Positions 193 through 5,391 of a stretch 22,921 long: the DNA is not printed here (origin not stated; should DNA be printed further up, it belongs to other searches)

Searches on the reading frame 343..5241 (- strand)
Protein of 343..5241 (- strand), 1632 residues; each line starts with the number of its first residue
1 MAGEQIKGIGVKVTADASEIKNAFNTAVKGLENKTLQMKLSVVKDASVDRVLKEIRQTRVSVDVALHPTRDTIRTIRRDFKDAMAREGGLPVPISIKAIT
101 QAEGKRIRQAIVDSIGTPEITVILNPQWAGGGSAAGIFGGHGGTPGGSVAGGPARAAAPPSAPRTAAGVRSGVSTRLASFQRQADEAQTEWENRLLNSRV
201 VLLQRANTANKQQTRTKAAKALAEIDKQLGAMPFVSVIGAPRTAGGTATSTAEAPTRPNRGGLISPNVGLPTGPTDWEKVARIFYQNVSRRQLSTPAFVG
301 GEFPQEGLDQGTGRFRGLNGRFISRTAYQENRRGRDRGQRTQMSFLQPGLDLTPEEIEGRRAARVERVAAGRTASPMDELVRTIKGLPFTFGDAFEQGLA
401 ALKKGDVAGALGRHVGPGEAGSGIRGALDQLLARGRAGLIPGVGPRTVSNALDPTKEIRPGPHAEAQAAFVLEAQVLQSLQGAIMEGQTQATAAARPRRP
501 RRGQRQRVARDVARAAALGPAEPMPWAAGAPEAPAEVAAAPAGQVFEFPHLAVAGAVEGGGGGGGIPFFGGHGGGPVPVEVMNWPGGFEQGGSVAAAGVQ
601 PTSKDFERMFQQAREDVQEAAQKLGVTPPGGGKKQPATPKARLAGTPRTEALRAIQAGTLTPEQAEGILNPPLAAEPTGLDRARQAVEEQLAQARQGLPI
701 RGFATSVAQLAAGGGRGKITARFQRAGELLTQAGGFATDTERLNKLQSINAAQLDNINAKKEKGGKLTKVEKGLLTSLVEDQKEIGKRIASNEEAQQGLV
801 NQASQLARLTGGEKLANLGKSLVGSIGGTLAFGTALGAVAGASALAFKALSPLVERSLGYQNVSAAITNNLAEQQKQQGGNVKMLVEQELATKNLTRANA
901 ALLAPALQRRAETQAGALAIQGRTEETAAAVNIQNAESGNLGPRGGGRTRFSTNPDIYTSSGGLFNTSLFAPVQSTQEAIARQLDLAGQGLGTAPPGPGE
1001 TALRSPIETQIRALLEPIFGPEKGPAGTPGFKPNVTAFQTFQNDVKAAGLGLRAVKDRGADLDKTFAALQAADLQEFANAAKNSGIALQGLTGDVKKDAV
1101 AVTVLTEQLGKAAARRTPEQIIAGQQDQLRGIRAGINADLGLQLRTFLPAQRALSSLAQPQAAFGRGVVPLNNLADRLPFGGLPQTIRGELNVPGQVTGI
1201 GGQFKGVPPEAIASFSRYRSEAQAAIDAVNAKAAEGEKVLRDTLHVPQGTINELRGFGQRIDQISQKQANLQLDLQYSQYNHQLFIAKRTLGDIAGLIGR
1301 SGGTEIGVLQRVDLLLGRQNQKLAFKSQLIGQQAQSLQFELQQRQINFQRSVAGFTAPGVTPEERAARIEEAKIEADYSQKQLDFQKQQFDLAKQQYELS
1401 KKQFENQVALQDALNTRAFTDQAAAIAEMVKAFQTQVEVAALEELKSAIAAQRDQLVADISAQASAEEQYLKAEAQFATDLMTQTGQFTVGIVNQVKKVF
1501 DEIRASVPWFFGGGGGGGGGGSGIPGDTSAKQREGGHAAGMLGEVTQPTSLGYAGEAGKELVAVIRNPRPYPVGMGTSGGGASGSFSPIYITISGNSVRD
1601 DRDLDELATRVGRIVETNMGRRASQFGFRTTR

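Call 68: find_encoding_contigs(protein=window:343-5241:-, flank=10000, max_places=1)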
Protein window:343-5241:- (1632 aa): 14 contigs read that carry it; 1 place shown.
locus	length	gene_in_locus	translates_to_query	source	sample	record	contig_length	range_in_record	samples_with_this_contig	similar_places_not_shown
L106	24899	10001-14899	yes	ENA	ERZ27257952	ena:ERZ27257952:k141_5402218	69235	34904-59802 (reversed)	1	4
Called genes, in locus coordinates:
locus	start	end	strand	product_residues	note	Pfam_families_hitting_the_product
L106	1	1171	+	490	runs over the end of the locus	-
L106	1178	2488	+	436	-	-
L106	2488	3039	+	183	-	-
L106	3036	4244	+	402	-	-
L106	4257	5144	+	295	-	PF27998:ArabinogalactanP (faint), PF00722:Glyco_hydro_16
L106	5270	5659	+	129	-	-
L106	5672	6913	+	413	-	-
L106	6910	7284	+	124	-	-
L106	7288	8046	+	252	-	-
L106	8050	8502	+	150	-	-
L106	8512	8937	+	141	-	-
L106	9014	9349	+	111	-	-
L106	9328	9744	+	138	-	-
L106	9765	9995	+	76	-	-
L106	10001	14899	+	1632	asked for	-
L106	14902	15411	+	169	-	-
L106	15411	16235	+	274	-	-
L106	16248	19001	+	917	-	-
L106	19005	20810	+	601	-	-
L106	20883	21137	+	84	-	-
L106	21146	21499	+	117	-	PF05105:Phage_holin_4_1 (faint)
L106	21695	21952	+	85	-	-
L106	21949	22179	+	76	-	-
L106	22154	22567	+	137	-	-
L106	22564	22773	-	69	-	PF01726:LexA_DNA_bind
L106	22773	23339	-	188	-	-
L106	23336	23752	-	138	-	-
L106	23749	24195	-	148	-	-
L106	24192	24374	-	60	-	-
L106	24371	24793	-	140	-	PF01844:HNH, PF14279:HNH_5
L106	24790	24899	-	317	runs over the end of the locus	PF01408:GFO_IDH_MocA, PF02894:GFO_IDH_MocA_C, PF22725:GFO_IDH_MocA_C3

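Call 69: list_cluster_members(proteins=[L106:24371-24793:-])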
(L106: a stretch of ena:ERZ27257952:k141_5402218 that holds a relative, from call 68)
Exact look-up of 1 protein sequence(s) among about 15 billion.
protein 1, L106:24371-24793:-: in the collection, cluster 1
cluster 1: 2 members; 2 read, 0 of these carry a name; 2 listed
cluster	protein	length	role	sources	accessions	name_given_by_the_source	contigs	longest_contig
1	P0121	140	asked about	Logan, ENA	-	-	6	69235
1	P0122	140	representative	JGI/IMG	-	-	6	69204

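Call 70: find_encoding_contigs(protein=P0121, flank=10000, max_places=1)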
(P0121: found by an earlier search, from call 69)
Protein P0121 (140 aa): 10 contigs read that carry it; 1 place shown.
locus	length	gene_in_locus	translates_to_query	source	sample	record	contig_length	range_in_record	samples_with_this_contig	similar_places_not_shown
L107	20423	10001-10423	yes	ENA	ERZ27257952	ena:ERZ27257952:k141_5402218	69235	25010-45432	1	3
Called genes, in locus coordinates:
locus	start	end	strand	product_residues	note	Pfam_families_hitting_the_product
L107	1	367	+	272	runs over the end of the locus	PF12705:PDDEXK_1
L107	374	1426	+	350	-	-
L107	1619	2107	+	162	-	-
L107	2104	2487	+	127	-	-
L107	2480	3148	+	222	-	-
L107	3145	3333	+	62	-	-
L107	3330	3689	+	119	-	-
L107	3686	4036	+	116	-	-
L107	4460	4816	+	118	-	-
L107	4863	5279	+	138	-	-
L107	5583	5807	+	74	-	-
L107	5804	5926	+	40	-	-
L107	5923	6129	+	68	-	-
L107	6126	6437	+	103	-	-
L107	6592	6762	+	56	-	-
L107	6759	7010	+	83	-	-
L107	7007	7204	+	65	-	-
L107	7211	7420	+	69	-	-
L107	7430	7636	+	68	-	-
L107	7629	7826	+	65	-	-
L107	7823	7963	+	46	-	-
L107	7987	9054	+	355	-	PF01041:DegT_DnrJ_EryC1, PF01212:Beta_elim_lyase (weak), PF00155:Aminotran_1_2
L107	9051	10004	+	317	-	PF01408:GFO_IDH_MocA, PF02894:GFO_IDH_MocA_C, PF22725:GFO_IDH_MocA_C3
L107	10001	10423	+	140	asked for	PF01844:HNH, PF14279:HNH_5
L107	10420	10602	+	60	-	-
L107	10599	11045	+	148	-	-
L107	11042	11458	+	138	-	-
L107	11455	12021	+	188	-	-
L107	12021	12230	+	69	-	PF01726:LexA_DNA_bind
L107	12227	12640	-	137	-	-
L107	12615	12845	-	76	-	-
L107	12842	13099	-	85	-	-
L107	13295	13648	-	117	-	PF05105:Phage_holin_4_1 (faint)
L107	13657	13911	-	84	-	-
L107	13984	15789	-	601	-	-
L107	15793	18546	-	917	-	-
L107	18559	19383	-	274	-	-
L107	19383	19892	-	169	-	-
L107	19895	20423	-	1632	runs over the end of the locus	-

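Call 71: search_solved_structures(query=L107:9051-10004:+, max_evalue=1e-10)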
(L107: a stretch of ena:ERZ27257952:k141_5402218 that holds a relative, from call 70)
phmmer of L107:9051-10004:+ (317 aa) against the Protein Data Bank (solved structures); distinct sequences matched with E-value up to 1e-10: 35.
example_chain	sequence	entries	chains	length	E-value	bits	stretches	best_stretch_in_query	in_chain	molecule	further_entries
7bvj_A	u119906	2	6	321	1.6e-27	100.3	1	3-275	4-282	Oxidoreductase, NAD-binding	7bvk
3c1a_A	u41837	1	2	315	4e-24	89.1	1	3-284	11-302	Putative oxidoreductase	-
3ezy_A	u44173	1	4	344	2.3e-21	80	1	1-294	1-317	Dehydrogenase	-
2glx_A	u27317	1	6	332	1.4e-19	74.1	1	50-304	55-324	1,5-anhydro-D-fructose reductase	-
6nor_A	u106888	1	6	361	2.2e-18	70.2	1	3-237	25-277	Putative NAD dependent dehydrogenase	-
3cea_A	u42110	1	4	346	1e-17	68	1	3-305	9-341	Myo-inositol 2-dehydrogenase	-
4fb5_A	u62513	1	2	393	9.4e-15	58.3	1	5-132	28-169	Probable oxidoreductase protein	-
3ec7_A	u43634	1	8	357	1.3e-14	57.9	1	1-282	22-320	Putative Dehydrogenase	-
3e18_A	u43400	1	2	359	1.5e-14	57.6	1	5-231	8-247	oxidoreductase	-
4koa_A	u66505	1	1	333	2.8e-14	56.7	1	52-306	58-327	1,5-anhydro-D-fructose reductase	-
7wzd_A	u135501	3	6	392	5.1e-14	55.9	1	4-178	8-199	4,5-dihydroxyphthalate dehydrogenase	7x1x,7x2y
3euw_A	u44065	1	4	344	5.4e-14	55.8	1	1-306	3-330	Myo-inositol dehydrogenase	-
7xr9_A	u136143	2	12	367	5.5e-14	55.8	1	45-168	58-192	DgpA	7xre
9m3d_B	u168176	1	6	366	2.8e-13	53.5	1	44-171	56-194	DgpA1 from W974-1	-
5ya8_A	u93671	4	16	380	4.5e-13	52.8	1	3-132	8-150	Scyllo-inositol dehydrogenase with L-glucose dehydrogenase activity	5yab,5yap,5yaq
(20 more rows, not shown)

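Call 72: search_solved_structures(query=L107:7987-9054:+, max_evalue=1e-30)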
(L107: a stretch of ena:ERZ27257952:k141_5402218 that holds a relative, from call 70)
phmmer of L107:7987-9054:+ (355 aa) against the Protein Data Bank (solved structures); distinct sequences matched with E-value up to 1e-30: 52.
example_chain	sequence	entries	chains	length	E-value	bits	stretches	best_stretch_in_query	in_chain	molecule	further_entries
7b0d_A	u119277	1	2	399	7e-86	291.9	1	11-347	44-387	Glutamine--scyllo-inositol transaminase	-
3nyu_A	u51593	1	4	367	5.2e-73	249.6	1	14-348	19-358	Aminotransferase WbpE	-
3nu7_A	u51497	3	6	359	8.2e-73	248.9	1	14-346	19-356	Aminotransferase WbpE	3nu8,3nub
3nys_A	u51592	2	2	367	2.8e-72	247.2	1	14-348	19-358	Aminotransferase WbpE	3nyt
3bn1_A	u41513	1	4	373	9.9e-72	245.4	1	7-350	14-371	Perosamine synthetase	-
3dr7_A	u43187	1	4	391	1.2e-71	245.1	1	7-350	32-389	Putative perosamine synthetase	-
3dr4_A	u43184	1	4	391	8e-71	242.4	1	7-350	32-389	Putative perosamine synthetase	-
3frk_A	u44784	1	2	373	5e-69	236.5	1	27-348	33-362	QdtB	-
2oga_A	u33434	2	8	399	2e-68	234.5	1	12-353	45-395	Transaminase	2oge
8e77_A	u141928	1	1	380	7e-65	222.8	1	17-344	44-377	DegT/DnrJ/EryC1/StrS aminotransferase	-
8e75_A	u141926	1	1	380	7e-65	222.8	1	17-344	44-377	DegT/DnrJ/EryC1/StrS aminotransferase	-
7n63_A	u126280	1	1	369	1.1e-64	222.2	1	14-352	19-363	Putative aminotransferase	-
8sng_A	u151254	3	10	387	1.2e-64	222.1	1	2-351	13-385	UDP-4-amino-4-deoxy-L-arabinose--oxoglutarate aminotransferase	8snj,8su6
1mdo_A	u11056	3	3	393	8.3e-60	206.2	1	2-351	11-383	ArnB aminotransferase | UDP-4-amino-4-deoxy-L-arabinose--oxoglutarate aminotransferase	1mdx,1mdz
4oca_A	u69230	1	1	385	6.6e-59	203.2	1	2-351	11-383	UDP-4-amino-4-deoxy-L-arabinose--oxoglutarate aminotransferase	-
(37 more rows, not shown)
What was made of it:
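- Closest known: WbpB/WbpE/WbpD. Same: A DegT-family PLP aminotransferase, with WbpE and QdtB among the top hits (call 72).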

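Call 73: search_protein_families(library=ncbifam, proteins=[L107:9051-10004:+, L107:7987-9054:+], max_evalue=1e-10)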
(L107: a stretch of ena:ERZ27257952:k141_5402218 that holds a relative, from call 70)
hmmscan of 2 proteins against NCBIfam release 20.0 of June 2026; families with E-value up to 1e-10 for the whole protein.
L107:9051-10004:+ (317 aa): 5 families
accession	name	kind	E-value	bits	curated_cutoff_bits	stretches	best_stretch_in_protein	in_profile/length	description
NF040723.1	UDP-GlcNAcDh_Arch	equivalog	3.6e-68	230.3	450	1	3-291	1-292/302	UDP-N-acetylglucosamine 3-dehydrogenase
TIGR04380.1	myo_inos_iolG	equivalog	6.6e-32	110.7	355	1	3-301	2-324/330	inositol 2-dehydrogenase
NF052479.1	LevoglcsnDh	equivalog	4.4e-17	61.8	650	1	47-143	63-158/386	levoglucosan dehydrogenase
NF008607.0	PRK11579.1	subfamily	2.2e-12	46.6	330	1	46-167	53-184/346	oxidoreductase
NF041392.1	XylDh_Gfo6_Halo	equivalog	2.5e-11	43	350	0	45-277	70-319/350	D-xylose 1-dehydrogenase Gfo6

L107:7987-9054:+ (355 aa): 7 families
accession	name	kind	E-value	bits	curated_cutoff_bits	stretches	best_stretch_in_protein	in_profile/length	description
TIGR03588.1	PseC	equivalog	4.3e-89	299.1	423.5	1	1-350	1-379/380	UDP-4-amino-4,6-dideoxy-N-acetyl-beta-L-altrosamine transaminase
NF008658.2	PRK11658.1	equivalog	2.5e-77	260.1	631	1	2-352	5-378/379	UDP-4-amino-4-deoxy-L-arabinose aminotransferase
TIGR04181.1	NHT_00031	hypoth_equivalog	4.1e-70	236.5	420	1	2-330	1-357/359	LegC family aminotransferase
TIGR04427.1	PLP_DesI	equivalog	2.2e-60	204.9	650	1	19-351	40-383/390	dTDP-4-dehydro-6-deoxyglucose aminotransferase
NF008687.0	PRK11706.1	equivalog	1.8e-59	201.4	375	1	1-350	1-373/375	dTDP-4-amino-4,6-dideoxygalactose transaminase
TIGR02379.1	ECA_wecE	subfamily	2.2e-48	164.9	434.85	1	1-350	1-374/376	dTDP-4-amino-4,6-dideoxy-D-glucose transaminase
NF011936.0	PRK15407.1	equivalog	4e-47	160.9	423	1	3-208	38-251/440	lipopolysaccharide biosynthesis protein RfbH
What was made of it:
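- Closest known: WbpB/WbpE/WbpD. Same: A Gfo/Idh/MocA 3-dehydrogenase (call 71, call 73).
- The same genome encodes a DegT aminotransferase (WbpE E=5e-73, QdtB E=5e-69, call 72) and a Gfo/Idh/MocA oxidoreductase (NCBIfam UDP-GlcNAc 3-dehydrogenase E=3.6e-68, call 73; PDB 7bvj, call 71). The acetyltransferase has matching dehydrogenase and aminotransferase partners in the same genome (calls 70-73).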

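Call 75: list_cluster_members(proteins=[L107:374-1426:+, L004:365-601:+])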
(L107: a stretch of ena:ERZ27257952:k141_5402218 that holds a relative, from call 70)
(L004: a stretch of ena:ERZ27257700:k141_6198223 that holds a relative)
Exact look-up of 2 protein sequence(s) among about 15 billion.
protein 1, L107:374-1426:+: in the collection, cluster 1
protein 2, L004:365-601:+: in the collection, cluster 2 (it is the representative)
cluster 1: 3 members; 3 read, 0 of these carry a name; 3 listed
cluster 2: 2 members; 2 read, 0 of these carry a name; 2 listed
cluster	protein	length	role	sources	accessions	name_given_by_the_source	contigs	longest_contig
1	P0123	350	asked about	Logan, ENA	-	-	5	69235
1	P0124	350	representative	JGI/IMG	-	-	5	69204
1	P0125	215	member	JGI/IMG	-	-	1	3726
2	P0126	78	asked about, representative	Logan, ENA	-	-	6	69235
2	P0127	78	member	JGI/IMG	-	-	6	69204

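Call 76: find_encoding_contigs(protein=P0123, flank=10000, max_places=1)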
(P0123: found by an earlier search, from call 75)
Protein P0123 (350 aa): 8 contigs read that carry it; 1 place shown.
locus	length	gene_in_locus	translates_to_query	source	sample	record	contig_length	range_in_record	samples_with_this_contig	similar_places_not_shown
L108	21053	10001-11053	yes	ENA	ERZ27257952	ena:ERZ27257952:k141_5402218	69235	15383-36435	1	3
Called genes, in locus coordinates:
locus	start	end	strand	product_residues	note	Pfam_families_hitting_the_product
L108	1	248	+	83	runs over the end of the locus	-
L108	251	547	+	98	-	-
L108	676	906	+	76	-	-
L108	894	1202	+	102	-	-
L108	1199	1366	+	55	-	-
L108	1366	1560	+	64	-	-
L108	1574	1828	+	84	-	-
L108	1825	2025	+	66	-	-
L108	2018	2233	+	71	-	-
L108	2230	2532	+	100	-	-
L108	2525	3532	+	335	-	PF06067:DUF932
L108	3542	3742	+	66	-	-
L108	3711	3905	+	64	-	-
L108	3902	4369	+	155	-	PF04002:RadC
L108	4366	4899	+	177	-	PF23802:DUF7178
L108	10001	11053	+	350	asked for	-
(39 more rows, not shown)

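Call 77: find_encoding_contigs(protein=P0126, flank=10000, max_places=1)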
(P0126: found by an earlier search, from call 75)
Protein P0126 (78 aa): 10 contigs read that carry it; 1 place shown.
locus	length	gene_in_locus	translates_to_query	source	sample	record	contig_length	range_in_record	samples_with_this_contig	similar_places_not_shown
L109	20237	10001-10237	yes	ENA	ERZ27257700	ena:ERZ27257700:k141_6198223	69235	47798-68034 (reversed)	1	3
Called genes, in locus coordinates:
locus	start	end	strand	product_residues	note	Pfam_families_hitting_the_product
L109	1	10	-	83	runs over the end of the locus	-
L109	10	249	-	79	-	-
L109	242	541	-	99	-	-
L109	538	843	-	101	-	-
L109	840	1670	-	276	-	-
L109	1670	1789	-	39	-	-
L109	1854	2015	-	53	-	-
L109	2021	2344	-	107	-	-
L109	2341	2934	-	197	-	-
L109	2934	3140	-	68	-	-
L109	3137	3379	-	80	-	-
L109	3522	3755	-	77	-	-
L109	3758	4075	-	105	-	-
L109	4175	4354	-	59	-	-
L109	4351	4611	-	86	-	-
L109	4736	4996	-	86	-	-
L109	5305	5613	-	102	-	-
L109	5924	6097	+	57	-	-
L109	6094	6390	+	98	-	-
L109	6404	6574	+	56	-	-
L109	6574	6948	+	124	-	PF00565:SNase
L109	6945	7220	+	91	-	-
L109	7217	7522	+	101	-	-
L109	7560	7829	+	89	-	-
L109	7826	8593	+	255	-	PF02026:RyR (faint), PF18929:DUF5678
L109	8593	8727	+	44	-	-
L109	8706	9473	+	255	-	-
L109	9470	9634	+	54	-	-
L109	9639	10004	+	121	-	-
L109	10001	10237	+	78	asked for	-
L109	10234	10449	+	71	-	-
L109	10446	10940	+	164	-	-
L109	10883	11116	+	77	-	-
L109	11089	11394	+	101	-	-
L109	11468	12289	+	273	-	PF01551:Peptidase_M23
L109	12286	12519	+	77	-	-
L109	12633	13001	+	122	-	PF01242:PTPS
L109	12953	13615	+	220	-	PF02195:ParB_N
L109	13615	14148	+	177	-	-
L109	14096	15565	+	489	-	PF17289:Terminase_6C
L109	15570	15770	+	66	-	-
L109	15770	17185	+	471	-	PF04860:Phage_portal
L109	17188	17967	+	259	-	-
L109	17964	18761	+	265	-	-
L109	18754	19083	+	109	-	-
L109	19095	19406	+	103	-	-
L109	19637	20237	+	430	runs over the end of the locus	PF20706:GT4-conflict, PF13692:Glyco_trans_1_4, PF00534:Glycos_transf_1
